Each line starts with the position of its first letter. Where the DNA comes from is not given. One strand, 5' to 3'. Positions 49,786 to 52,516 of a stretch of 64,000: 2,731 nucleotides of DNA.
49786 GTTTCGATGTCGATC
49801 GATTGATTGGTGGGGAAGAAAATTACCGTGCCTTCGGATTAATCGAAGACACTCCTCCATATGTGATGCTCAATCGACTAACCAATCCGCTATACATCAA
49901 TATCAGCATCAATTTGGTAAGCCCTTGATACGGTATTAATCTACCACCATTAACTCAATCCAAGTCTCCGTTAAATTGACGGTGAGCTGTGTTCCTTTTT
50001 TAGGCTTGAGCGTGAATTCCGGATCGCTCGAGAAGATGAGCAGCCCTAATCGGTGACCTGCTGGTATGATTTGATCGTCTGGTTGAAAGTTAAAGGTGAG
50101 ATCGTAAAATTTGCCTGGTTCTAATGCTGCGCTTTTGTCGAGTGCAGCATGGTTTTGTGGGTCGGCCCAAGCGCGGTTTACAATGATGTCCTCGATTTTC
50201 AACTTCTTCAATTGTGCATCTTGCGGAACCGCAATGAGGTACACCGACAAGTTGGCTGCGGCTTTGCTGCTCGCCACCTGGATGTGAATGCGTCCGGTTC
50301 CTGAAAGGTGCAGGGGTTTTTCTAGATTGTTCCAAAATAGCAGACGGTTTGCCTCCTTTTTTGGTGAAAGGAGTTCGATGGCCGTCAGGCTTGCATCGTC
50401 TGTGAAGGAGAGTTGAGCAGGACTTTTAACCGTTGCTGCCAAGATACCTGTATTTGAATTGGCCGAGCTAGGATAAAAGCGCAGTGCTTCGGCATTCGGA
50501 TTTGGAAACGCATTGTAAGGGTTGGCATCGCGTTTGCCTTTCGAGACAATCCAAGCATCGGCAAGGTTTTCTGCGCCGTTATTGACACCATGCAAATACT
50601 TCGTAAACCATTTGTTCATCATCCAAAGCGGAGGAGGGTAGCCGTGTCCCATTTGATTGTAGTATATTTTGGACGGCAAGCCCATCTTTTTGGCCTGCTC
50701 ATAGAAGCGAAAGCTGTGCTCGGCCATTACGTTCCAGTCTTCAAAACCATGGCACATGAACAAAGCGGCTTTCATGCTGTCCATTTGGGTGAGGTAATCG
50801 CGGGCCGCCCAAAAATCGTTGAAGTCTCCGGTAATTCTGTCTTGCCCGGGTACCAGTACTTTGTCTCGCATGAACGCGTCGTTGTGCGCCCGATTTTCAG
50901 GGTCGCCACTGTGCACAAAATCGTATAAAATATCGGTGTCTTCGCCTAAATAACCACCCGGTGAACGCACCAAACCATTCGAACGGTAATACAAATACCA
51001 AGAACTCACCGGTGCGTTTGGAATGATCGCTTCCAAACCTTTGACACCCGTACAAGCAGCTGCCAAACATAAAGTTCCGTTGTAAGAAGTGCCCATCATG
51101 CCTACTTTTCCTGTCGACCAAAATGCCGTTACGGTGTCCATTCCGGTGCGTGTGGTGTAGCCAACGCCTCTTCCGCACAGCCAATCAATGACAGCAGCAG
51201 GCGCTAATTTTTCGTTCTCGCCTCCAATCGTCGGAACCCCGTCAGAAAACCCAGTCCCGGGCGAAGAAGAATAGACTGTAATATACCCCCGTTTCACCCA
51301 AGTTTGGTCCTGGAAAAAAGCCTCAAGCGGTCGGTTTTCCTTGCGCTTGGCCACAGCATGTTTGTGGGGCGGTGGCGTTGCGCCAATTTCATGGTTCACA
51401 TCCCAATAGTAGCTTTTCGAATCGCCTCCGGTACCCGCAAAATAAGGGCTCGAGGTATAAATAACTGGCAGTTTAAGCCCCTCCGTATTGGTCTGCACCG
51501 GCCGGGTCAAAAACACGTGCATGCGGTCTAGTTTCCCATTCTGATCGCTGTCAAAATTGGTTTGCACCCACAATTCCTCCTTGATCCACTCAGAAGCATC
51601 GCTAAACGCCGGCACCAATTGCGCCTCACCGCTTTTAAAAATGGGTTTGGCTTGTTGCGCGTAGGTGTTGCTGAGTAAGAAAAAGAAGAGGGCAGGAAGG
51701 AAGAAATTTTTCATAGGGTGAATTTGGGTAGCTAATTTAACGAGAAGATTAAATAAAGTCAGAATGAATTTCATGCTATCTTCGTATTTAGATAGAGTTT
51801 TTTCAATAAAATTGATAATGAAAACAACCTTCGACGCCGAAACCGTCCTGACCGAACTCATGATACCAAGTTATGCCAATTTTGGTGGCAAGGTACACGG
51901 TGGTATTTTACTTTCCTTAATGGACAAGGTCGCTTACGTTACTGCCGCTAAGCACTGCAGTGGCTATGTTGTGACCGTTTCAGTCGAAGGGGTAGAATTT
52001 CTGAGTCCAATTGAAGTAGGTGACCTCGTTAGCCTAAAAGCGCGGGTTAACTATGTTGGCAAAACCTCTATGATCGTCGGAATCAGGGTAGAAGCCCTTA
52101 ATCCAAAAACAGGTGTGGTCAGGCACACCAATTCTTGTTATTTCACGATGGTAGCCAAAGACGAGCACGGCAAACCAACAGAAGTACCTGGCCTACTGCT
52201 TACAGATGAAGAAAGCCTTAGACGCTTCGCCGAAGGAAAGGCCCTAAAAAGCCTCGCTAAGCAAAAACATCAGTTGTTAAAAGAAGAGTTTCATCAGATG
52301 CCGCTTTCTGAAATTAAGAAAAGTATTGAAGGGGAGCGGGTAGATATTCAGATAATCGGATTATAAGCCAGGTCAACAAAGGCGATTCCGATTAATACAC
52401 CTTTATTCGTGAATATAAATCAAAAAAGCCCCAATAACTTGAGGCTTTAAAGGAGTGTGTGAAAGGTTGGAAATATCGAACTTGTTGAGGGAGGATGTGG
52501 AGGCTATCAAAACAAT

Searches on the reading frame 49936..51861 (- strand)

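Call 8: search_protein_families(library=pfam, proteins=[window:49936-51861:-], max_evalue=0.01)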
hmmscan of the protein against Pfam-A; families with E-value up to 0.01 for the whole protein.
window:49936-51861:- (641 aa): 3 families
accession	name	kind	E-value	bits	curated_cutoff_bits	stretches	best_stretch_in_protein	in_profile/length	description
PF02129.25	Peptidase_S15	-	3.5e-60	204.3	23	1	112-408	3-262/262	X-Pro dipeptidyl-peptidase (S15 family)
PF08530.16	PepX_C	-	2.7e-31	109.6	22.5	1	443-633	17-200/217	X-Pro dipeptidyl-peptidase C-terminal non-catalytic domain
PF00326.27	Peptidase_S9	-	2.4e-06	27.6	22.6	0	357-409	135-190/213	Prolyl oligopeptidase family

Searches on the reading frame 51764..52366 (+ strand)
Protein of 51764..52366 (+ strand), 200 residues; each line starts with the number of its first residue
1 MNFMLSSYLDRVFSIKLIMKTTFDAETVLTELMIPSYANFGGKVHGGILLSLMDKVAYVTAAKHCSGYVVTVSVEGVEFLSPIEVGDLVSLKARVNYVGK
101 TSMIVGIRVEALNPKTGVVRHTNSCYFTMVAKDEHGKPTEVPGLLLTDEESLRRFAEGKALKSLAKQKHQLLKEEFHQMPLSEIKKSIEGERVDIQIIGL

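Call 8: search_protein_families(library=pfam, proteins=[window:51764-52366:+], max_evalue=0.01)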
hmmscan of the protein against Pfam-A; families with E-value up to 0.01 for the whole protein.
window:51764-52366:+ (200 aa): 2 families
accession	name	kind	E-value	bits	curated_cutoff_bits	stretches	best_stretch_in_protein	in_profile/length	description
PF03061.28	4HBT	-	1.3e-18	67.5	20.6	1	41-116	1-77/79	Thioesterase superfamily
PF13622.12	4HBT_3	-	0.0022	18.7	24.3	1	36-109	3-69/83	Acyl-CoA thioesterase N-terminal domain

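Call 11: find_homologous_proteins(query=window:51818-52366:+)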
Query window:51818-52366:+ (182 aa): 7510 proteins with E <= 0.001 among 7780 candidates; the best 120 are listed.
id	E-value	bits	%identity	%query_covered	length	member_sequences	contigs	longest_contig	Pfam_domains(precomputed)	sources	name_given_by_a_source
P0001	7.0e-110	382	97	100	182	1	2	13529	PF03061.29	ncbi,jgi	ncbi:MAG: hypothetical protein RL440_2004 [Bacteroidota bacterium]|jgi:acyl-CoA hydrolase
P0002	3.2e-105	367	95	98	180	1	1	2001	PF03061.29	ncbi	ncbi:MAG: acyl-CoA thioesterase, partial [Flavobacteriia bacterium]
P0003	2.0e-104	365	96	98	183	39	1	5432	PF03061.29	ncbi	-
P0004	1.0e-99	349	89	98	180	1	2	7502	PF03061.29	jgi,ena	jgi:acyl-CoA hydrolase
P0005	1.5e-99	349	90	98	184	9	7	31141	PF03061.29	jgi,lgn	-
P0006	7.5e-98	343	89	98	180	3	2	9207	PF03061.29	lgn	-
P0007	3.3e-97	341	89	98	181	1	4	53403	PF03061.29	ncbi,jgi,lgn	jgi:acyl-CoA hydrolase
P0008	9.0e-97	340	88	96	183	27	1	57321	PF03061.29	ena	-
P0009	5.6e-95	334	87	98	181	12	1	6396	PF03061.29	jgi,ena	jgi:acyl-CoA hydrolase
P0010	2.1e-94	332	85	98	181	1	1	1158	PF03061.29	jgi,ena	jgi:acyl-CoA hydrolase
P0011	2.9e-94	332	85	98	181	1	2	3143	PF03061.29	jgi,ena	-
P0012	7.3e-94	330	87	96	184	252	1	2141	PF03061.29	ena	-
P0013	9.2e-93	327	84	98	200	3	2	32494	PF03061.29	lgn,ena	-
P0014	1.1e-92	326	87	96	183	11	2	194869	PF03061.29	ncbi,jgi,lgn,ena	ncbi:MAG: hypothetical protein RL511_860 [Bacteroidota bacterium]|jgi:acyl-CoA hydrolase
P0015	1.9e-92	326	85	97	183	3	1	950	PF03061.29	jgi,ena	jgi:acyl-CoA hydrolase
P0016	7.2e-92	324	85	97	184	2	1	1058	PF03061.29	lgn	-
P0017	3.0e-91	322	83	96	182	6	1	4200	PF03061.29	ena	-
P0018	7.7e-91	320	87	96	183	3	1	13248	PF03061.29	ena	-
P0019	8.5e-91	320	88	93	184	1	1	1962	PF03061.29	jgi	-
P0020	4.1e-90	318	83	98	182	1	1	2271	PF03061.29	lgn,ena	-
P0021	5.9e-90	318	81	98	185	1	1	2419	PF03061.29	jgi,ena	jgi:acyl-CoA hydrolase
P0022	6.2e-90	317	84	96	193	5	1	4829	PF03061.29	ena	-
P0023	9.3e-90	317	85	95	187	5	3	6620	PF03061.29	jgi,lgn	-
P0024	1.5e-89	316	83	97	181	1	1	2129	PF03061.29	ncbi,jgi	jgi:acyl-CoA hydrolase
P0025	3.7e-89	315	85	96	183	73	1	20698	PF03061.29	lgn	-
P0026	4.6e-89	315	86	96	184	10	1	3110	PF03061.29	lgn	-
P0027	5.1e-89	314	84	96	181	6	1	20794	PF03061.29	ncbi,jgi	jgi:acyl-CoA hydrolase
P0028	1.1e-88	313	83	96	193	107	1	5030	PF03061.29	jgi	jgi:acyl-CoA hydrolase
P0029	2.4e-88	312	82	98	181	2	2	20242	PF03061.29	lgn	-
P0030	2.6e-88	312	83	98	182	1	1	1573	PF03061.29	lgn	-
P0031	3.9e-88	312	83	98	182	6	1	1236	PF03061.29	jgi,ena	jgi:acyl-CoA hydrolase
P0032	3.9e-88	312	81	97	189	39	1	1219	PF03061.29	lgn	-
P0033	4.7e-88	311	83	96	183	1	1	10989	PF03061.29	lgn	-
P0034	1.3e-87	310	82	96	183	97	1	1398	PF03061.29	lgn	-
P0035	1.5e-87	310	82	97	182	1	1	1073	PF03061.29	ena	-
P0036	1.8e-87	309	81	98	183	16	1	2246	PF03061.29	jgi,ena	jgi:acyl-CoA hydrolase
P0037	2.1e-87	309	82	95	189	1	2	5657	PF03061.29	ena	-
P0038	3.2e-86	305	79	98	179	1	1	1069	PF03061.29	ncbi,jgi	jgi:acyl-CoA hydrolase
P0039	4.7e-86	305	79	98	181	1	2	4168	PF03061.29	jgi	jgi:acyl-CoA hydrolase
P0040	2.7e-85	302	78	97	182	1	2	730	PF03061.29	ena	-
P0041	6.4e-85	301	78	98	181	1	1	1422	PF03061.29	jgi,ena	jgi:acyl-CoA hydrolase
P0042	5.7e-84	298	81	97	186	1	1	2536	PF03061.29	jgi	jgi:acyl-CoA hydrolase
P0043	1.4e-79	284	76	96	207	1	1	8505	PF03061.29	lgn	-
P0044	4.2e-76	272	71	98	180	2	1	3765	PF03061.29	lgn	-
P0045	3.7e-74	266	71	97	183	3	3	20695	PF03061.29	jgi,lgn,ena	-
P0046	4.7e-74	266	69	98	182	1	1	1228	PF03061.29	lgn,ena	-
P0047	5.1e-74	266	66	98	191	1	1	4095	PF03061.29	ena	-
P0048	9.5e-74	265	64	99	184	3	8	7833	PF03061.29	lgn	-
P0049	9.9e-74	265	69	100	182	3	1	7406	PF03061.29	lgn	-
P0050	1.7e-73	264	65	97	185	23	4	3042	PF03061.29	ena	-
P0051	1.7e-73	264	66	99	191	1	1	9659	PF03061.29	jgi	-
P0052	3.2e-73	263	66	98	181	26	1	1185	PF03061.29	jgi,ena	-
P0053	4.1e-73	263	66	97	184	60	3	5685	PF03061.29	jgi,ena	jgi:acyl-CoA hydrolase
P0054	6.4e-73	262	66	97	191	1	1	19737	PF03061.29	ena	-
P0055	8.1e-73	262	67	97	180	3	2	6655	PF03061.29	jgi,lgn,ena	-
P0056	1.1e-72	261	72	89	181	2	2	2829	PF03061.29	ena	-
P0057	1.3e-72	261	66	97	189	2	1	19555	PF03061.29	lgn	-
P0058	1.5e-72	261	67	98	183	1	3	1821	PF03061.29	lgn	-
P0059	2.6e-72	260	63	99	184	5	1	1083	PF03061.29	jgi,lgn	jgi:uncharacterized protein (TIGR00369 family)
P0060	5.1e-72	259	68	97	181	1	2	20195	PF03061.29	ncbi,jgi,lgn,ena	jgi:acyl-CoA hydrolase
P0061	1.4e-71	258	67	95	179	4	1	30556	PF03061.29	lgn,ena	-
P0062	2.1e-71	257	65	98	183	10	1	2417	PF03061.29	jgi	jgi:uncharacterized protein (TIGR00369 family)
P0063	4.5e-71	256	67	97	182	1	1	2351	PF03061.29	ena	-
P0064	4.5e-71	256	65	98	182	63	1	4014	PF03061.29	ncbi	-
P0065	4.6e-71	256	65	98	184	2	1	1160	PF03061.29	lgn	-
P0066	4.6e-71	256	68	98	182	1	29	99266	PF03061.29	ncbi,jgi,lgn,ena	jgi:uncharacterized protein (TIGR00369 family)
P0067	6.4e-71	256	68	98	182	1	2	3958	PF03061.29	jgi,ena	jgi:uncharacterized protein (TIGR00369 family)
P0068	8.1e-71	255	66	97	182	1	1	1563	PF03061.29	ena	-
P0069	8.3e-71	255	68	98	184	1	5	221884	PF03061.29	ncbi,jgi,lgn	jgi:uncharacterized protein (TIGR00369 family)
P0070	8.4e-71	255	68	98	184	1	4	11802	PF03061.29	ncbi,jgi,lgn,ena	jgi:uncharacterized protein (TIGR00369 family)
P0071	8.9e-71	255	69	95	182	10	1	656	PF03061.29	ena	-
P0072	1.1e-70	255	67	97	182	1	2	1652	PF03061.29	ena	-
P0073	1.2e-70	255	68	97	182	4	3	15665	PF03061.29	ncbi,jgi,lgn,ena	jgi:acyl-CoA hydrolase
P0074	1.8e-70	254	66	95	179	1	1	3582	PF03061.29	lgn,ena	-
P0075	2.0e-70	254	66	97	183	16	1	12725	PF03061.29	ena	-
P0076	2.1e-70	254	67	97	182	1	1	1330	PF03061.29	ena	-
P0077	2.2e-70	254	82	79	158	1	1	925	PF03061.29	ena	-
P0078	2.3e-70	254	67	98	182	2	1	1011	PF03061.29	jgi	jgi:uncharacterized protein (TIGR00369 family)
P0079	2.5e-70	254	66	99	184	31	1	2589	PF03061.29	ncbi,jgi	jgi:acyl-CoA hydrolase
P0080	2.9e-70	253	68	95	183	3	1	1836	PF03061.29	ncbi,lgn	-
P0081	3.2e-70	253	67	98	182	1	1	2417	PF03061.29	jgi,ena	-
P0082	3.6e-70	253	67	97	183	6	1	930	PF03061.29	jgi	jgi:uncharacterized protein (TIGR00369 family)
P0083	3.7e-70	253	66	97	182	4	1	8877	PF03061.29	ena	-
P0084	4.2e-70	253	65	96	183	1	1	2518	PF03061.29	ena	-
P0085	4.5e-70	253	67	98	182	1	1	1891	PF03061.29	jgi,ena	jgi:uncharacterized protein (TIGR00369 family)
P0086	6.2e-70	252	65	96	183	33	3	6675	PF03061.29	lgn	-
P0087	6.3e-70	252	67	98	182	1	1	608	PF03061.29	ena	-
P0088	6.3e-70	252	66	95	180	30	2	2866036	PF03061.29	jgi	jgi:acyl-CoA hydrolase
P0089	6.8e-70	252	69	93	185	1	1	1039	PF03061.29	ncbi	-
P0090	1.1e-69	252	66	97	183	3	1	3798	PF03061.29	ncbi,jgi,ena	jgi:uncharacterized protein (TIGR00369 family)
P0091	1.2e-69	251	66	99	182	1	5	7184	PF03061.29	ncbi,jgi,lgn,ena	jgi:acyl-CoA hydrolase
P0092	1.4e-69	251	65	98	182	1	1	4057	PF03061.29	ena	-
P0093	1.9e-69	251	66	97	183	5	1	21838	PF03061.29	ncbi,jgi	jgi:uncharacterized protein (TIGR00369 family)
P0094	2.6e-69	250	64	98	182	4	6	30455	PF03061.29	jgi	-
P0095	3.0e-69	250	64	97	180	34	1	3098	PF03061.29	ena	-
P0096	3.5e-69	250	65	96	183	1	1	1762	PF03061.29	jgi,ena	jgi:uncharacterized protein (TIGR00369 family)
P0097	3.7e-69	250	64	96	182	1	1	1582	PF03061.29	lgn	-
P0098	4.0e-69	250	66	97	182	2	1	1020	PF03061.29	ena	-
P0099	4.2e-69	250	67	95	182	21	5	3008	PF03061.29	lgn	-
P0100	4.4e-69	250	67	96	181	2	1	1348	PF03061.29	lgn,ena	-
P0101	4.9e-69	249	67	94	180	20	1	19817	PF03061.29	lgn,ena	-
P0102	4.9e-69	249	64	98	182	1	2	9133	PF03061.29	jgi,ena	-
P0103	5.8e-69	249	64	96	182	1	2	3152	PF03061.29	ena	-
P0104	6.3e-69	249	65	97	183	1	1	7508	PF03061.29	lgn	-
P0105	7.2e-69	249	64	98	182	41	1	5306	PF03061.29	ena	-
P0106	7.9e-69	249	92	70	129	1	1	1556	PF03061.29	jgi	jgi:acyl-CoA hydrolase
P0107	8.0e-69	249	66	97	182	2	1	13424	PF03061.29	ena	-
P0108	1.0e-68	248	63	96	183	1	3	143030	PF03061.29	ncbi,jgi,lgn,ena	jgi:acyl-CoA hydrolase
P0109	1.0e-68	248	66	95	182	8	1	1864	PF03061.29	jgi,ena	-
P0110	1.1e-68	248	66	97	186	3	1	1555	PF03061.29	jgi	jgi:acyl-CoA hydrolase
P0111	1.3e-68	248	65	97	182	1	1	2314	PF03061.29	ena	-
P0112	1.9e-68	248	66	95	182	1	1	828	PF03061.29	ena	-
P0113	2.0e-68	247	63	98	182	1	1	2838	PF03061.29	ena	-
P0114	2.3e-68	247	63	99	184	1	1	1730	PF03061.29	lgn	-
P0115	2.5e-68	247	66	95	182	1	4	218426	PF03061.29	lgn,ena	-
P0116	2.6e-68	247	64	97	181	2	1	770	PF03061.29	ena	-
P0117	3.0e-68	247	63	97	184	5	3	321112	PF03061.29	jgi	jgi:acyl-CoA hydrolase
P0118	3.7e-68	247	67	95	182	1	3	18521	PF03061.29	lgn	-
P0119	3.7e-68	247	63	96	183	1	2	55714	PF03061.29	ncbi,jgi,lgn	jgi:uncharacterized protein (TIGR00369 family)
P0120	4.3e-68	246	65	97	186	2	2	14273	PF03061.29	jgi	jgi:uncharacterized protein (TIGR00369 family)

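Call 12: find_encoding_contigs(protein=P0001, flank=10000, max_places=4)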
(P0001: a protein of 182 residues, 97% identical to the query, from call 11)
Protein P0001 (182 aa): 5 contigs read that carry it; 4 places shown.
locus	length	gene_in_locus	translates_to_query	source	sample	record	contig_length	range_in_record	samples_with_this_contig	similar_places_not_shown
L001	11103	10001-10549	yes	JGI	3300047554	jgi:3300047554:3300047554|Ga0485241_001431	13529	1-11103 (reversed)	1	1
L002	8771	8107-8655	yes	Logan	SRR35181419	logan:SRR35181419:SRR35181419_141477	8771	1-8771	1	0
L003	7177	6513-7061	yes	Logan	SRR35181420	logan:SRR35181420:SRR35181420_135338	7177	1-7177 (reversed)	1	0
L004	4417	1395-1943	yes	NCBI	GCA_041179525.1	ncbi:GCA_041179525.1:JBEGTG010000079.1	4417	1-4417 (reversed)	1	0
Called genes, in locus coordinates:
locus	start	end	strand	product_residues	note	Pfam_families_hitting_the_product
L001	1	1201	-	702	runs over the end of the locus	-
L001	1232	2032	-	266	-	PF04338:DUF481 (faint)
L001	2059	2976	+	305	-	PF00520:Ion_trans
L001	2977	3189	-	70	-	-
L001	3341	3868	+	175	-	-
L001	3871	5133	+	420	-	PF14362:DUF4407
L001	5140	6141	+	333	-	-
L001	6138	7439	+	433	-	PF00691:OmpA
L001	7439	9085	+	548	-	-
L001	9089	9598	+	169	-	-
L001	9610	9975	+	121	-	-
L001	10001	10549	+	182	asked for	PF03061:4HBT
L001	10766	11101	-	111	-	?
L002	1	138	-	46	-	?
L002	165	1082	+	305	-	PF00520:Ion_trans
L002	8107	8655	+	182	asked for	PF03061:4HBT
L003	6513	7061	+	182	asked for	PF03061:4HBT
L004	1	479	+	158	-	?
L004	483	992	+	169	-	-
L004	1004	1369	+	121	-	-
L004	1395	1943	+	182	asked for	PF03061:4HBT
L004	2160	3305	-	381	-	PF00149:Metallophos, PF12850:Metallophos_2 (weak)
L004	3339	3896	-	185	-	PF01081:Aldolase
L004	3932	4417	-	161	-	PF24850:CC_BshC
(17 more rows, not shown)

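Call 13: find_encoding_contigs(protein=P0005, flank=10000, max_places=6)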
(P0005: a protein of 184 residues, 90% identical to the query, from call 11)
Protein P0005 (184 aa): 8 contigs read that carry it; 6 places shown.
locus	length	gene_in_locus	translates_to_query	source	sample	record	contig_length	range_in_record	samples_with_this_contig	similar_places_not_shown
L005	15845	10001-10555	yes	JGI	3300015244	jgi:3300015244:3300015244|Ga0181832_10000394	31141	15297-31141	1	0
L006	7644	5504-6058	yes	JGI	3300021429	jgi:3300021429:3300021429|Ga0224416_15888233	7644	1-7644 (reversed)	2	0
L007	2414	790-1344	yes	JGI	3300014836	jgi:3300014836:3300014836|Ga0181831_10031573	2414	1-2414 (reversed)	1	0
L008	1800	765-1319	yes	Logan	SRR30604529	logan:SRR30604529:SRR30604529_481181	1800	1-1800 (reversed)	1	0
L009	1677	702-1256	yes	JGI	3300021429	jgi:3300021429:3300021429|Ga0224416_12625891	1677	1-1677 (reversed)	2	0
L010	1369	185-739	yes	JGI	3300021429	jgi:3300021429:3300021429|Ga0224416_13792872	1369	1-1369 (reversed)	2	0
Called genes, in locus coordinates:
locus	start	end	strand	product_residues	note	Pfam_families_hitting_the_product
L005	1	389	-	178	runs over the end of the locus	-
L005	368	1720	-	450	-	-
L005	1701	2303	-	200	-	PF08239:SH3_3 (weak)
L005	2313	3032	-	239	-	PF19647:Septknot, PF08239:SH3_3 (faint)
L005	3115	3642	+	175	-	-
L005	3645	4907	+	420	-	PF14362:DUF4407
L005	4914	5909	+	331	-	-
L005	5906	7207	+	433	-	PF00691:OmpA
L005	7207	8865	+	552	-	-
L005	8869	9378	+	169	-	-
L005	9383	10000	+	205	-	-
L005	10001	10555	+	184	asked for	PF03061:4HBT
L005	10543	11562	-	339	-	PF00004:AAA, PF17866:AAA_lid_6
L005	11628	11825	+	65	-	-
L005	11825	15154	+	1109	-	-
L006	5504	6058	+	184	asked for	PF03061:4HBT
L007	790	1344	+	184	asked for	PF03061:4HBT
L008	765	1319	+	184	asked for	PF03061:4HBT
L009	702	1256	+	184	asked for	PF03061:4HBT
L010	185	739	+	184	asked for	PF03061:4HBT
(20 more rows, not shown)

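Call 14: find_encoding_contigs(protein=P0007, flank=10000, max_places=4)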
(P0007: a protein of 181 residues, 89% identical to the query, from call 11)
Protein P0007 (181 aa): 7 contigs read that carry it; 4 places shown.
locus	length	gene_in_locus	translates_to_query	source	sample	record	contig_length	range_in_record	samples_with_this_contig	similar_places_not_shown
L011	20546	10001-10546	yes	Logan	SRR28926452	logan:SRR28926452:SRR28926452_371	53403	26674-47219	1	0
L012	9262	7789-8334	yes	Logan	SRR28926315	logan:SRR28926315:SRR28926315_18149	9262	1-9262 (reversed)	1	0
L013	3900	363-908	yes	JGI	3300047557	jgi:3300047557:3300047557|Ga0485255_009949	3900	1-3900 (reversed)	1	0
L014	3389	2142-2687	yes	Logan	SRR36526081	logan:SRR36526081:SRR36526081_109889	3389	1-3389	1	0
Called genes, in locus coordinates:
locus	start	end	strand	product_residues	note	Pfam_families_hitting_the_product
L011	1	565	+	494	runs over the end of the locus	-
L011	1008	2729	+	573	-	PF01841:Transglut_core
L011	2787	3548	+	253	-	PF18979:DUF5715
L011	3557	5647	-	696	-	PF00583:Acetyltransf_1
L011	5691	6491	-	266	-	PF04338:DUF481 (faint)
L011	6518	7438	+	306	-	PF00520:Ion_trans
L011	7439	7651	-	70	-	-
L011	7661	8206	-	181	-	-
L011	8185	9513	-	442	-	-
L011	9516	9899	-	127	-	PF08239:SH3_3 (weak)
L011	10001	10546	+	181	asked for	PF03061:4HBT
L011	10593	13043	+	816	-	-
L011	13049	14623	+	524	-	PF13374:TPR_10 (faint), PF13424:TPR_12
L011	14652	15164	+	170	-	-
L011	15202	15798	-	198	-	-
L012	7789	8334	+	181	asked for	PF03061:4HBT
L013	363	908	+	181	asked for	PF03061:4HBT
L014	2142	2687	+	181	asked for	PF03061:4HBT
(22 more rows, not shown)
